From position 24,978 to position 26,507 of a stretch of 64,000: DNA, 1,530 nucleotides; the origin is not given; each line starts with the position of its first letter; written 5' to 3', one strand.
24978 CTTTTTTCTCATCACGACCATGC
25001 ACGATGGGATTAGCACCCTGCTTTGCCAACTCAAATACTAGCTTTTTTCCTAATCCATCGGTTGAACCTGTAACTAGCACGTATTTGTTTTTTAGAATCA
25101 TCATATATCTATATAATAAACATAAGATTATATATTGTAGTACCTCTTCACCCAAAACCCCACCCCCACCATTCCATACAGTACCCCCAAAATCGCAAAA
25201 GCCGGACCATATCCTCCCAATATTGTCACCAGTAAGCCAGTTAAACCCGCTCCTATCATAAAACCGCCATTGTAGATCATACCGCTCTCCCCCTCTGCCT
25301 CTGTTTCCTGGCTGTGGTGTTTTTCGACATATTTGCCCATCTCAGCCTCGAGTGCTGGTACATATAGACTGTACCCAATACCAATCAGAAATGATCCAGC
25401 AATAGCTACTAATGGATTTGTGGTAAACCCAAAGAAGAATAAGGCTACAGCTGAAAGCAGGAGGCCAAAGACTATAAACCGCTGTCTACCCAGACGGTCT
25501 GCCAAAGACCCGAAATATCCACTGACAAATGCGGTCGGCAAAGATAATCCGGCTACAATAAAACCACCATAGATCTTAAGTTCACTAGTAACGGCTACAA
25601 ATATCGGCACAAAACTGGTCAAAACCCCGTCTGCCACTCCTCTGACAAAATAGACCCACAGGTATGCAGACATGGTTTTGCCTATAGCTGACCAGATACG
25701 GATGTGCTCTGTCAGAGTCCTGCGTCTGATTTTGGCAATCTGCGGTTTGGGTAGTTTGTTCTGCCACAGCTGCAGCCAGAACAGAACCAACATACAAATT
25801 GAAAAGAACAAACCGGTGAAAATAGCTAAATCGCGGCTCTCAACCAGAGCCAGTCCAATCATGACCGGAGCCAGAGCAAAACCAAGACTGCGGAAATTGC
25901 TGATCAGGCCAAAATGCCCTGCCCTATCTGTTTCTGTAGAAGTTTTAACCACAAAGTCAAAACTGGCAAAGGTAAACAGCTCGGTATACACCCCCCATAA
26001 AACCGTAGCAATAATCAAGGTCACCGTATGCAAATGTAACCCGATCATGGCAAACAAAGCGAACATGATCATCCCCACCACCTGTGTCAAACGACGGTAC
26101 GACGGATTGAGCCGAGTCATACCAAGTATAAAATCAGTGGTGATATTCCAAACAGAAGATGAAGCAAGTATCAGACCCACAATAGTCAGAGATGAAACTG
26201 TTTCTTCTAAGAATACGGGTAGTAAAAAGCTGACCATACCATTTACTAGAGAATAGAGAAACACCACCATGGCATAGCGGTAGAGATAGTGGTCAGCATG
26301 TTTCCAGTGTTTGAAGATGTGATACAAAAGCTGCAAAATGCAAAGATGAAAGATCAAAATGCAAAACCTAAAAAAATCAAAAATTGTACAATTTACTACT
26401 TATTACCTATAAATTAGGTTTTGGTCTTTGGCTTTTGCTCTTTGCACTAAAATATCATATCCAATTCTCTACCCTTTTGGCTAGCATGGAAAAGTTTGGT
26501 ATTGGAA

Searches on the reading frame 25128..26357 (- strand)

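Call 29: search_protein_families(library=pfam, proteins=[window:25128-26357:-], max_evalue=0.001)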
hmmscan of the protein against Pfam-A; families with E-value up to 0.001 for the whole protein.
window:25128-26357:- (409 aa): 1 family
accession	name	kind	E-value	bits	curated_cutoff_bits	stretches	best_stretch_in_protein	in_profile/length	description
PF07690.21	MFS_1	-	2.5e-27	96.2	33.4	2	235-402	4-171/347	Major Facilitator Superfamily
